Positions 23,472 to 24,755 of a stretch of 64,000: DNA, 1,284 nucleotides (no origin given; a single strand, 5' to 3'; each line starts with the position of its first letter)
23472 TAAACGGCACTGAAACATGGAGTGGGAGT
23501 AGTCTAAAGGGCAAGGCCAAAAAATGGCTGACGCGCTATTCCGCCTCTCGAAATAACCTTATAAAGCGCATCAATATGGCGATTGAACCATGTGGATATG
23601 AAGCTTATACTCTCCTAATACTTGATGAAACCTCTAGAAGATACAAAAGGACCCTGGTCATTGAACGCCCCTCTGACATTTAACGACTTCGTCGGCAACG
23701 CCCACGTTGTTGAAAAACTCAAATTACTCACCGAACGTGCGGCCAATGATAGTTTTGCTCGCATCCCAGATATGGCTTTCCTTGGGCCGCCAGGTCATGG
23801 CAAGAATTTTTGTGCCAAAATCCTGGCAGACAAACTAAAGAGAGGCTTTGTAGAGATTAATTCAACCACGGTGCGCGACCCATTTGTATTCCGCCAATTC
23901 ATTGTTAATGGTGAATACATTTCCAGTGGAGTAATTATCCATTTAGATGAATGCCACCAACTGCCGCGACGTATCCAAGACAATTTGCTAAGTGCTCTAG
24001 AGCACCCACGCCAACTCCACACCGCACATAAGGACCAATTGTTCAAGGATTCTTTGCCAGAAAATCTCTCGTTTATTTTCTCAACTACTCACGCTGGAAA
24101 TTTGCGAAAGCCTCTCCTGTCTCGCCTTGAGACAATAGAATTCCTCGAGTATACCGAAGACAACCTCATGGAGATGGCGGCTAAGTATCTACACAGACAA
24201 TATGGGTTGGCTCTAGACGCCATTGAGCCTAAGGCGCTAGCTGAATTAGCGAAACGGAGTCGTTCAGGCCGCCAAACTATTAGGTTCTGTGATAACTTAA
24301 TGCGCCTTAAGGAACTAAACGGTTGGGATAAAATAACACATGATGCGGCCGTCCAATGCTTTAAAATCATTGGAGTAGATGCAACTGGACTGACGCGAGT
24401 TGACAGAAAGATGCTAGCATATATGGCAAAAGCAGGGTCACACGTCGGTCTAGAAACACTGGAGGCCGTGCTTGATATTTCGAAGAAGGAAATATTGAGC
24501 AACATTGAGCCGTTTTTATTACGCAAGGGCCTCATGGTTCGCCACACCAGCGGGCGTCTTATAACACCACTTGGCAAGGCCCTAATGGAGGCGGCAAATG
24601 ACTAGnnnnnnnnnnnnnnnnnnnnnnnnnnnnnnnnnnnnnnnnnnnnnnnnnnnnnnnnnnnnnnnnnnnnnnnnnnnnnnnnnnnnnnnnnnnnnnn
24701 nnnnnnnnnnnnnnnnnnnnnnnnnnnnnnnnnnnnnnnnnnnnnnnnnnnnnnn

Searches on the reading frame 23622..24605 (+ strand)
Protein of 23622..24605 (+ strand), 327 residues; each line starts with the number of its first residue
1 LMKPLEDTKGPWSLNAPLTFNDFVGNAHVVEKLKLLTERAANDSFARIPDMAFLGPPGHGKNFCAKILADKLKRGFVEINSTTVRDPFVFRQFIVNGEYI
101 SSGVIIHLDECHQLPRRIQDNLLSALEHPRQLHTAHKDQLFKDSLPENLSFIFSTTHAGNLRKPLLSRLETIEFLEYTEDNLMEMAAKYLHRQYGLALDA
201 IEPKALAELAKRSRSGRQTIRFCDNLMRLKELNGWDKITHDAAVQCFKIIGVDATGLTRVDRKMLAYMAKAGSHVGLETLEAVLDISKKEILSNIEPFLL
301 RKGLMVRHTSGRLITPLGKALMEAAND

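Call 8: search_protein_families(library=phrogs, proteins=[window:23622-24605:+], max_evalue=0.001)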
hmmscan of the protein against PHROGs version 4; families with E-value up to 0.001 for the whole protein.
window:23622-24605:+ (327 aa): 5 families
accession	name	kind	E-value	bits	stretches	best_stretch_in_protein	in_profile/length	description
phrog_168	-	DNA, RNA and nucleotide metabolism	3.1e-20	74.1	1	17-224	17-208/314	clamp loader of DNA polymerase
phrog_5846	-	DNA, RNA and nucleotide metabolism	2.1e-18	67.8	1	17-230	12-206/380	clamp loader of DNA polymerase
phrog_3757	-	unknown function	4.3e-08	34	1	50-86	128-164/367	-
phrog_15585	-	unknown function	1.4e-05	24.7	0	153-191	469-507/793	-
phrog_7998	-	unknown function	5.1e-05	23.6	0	100-241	116-242/339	-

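Call 92: search_dna_similar(query=window:23622-24605:+, collection=phages, mode=protein, max_evalue=1e-10, max_rows=15)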
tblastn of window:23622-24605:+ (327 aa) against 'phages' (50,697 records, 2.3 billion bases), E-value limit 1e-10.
Records with a match: 33; places in all: 33; records where one place covers at least 80% of the query: 33.
Best place of each record, by identity: <60% 33.
By first word of the organism name: Bacteriophage 22; Listeria 5; Acinetobacter 2; Staphylococcus 1; Enterococcus 1; Streptococcus 1; Wolbachia 1.
By host as written in the record: - 24; Listeria monocytogenes 5; Staphylococcus aureus 1; Enterococcus faecalis 1; Streptococcus dysgalactiae ERR085062 1; Wolbachia sp. wRi_AMD 1.
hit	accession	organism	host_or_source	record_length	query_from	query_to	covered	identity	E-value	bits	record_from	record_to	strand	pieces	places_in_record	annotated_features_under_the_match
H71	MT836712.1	Bacteriophage sp.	human fecal samples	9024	6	317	95%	29.4%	3e-22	103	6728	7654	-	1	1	record has no annotation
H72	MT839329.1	Bacteriophage sp.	human fecal samples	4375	17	317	92%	29.6%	2e-22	103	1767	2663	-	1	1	record has no annotation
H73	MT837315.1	Bacteriophage sp.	human fecal samples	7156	17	316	92%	29.6%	6e-22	102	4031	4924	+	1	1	record has no annotation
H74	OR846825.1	Listeria phage LM 4-11-1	Listeria monocytogenes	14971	17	315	91%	29.6%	6e-23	105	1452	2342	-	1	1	record has no annotation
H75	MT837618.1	Bacteriophage sp.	human fecal samples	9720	6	315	95%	28.4%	2e-20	98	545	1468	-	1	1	record has no annotation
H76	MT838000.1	Bacteriophage sp.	human fecal samples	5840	17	318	92%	29.1%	7e-21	99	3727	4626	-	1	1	record has no annotation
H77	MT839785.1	Bacteriophage sp.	human fecal samples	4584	6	307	92%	28.8%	1e-19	96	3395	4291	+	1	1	record has no annotation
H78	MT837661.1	Bacteriophage sp.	human fecal samples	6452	6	317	95%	27.9%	2e-22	103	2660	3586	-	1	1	record has no annotation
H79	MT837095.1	Bacteriophage sp.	human fecal samples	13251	17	318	92%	28.5%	6e-16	84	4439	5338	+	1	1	record has no annotation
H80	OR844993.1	Staphylococcus phage SA 1306 Kay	Staphylococcus aureus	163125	6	327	98%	26.7%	9e-18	90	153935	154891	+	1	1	record has no annotation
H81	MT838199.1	Bacteriophage sp.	human fecal samples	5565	17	317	92%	28.6%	2e-22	103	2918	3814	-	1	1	record has no annotation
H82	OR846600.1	Enterococcus phage Efs 1-1-1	Enterococcus faecalis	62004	17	320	93%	28.2%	2e-20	98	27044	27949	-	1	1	record has no annotation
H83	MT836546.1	Bacteriophage sp.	human fecal samples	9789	17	315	91%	28.6%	4e-21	100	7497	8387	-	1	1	record has no annotation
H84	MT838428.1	Bacteriophage sp.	human fecal samples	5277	17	318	92%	28.2%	2e-17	89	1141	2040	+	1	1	record has no annotation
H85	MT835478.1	Bacteriophage sp.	human fecal samples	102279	6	315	95%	27.3%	1e-19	96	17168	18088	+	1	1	record has no annotation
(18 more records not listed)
